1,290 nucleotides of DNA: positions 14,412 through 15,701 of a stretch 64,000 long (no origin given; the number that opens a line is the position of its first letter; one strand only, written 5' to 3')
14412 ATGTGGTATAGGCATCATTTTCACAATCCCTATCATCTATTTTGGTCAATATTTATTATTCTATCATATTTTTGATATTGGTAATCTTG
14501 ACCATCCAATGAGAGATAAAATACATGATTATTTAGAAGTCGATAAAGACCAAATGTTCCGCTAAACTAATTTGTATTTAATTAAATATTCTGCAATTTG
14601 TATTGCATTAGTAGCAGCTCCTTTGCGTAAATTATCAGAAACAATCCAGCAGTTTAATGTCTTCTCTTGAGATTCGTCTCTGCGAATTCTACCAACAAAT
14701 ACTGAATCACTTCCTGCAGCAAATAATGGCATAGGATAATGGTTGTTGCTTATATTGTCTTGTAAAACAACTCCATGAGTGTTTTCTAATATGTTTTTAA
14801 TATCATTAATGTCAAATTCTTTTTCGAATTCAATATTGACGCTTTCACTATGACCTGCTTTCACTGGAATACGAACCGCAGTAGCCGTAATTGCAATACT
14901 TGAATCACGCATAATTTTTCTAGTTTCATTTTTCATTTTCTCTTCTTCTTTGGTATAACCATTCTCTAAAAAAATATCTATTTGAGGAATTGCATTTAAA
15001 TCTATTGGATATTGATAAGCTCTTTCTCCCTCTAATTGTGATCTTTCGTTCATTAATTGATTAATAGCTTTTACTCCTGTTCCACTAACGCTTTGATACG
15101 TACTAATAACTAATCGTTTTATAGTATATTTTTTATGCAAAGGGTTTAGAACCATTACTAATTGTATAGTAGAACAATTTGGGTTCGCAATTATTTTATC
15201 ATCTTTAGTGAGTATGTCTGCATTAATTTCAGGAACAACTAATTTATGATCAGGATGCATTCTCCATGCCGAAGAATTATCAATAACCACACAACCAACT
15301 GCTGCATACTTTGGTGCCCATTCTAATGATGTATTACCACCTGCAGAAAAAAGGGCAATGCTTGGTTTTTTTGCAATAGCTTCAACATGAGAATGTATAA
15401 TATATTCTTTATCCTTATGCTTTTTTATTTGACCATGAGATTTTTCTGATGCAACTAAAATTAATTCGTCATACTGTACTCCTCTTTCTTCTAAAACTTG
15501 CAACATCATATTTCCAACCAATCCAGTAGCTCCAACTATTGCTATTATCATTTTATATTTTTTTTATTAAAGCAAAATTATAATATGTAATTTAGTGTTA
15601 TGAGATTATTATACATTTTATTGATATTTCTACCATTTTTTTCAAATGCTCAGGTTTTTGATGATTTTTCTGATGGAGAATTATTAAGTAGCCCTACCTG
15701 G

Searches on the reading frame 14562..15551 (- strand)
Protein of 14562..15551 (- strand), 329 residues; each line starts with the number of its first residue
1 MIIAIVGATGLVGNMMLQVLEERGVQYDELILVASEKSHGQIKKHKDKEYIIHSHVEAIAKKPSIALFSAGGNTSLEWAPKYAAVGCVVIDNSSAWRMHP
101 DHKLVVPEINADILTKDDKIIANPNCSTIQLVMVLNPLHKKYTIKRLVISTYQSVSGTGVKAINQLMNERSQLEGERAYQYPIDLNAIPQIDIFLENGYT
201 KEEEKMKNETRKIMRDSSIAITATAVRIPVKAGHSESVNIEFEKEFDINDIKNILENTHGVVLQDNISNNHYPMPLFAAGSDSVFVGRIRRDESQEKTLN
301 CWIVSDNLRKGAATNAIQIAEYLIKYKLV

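Call 61: search_protein_families(library=pfam, proteins=[window:14562-15551:-], max_evalue=0.0001)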
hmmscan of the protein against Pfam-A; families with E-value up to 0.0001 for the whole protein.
window:14562-15551:- (329 aa): 3 families
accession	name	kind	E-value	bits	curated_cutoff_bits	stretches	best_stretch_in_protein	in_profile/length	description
PF02774.23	Semialdhyde_dhC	-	7.3e-48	163.6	26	1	135-310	1-184/184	Semialdehyde dehydrogenase, dimerisation domain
PF01118.30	Semialdhyde_dh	-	2.9e-26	92.7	26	1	3-113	2-117/121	Semialdehyde dehydrogenase, NAD binding domain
PF02800.25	Gp_dh_C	-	9e-05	22.5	24.4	0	211-259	62-110/158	Glyceraldehyde 3-phosphate dehydrogenase, C-terminal domain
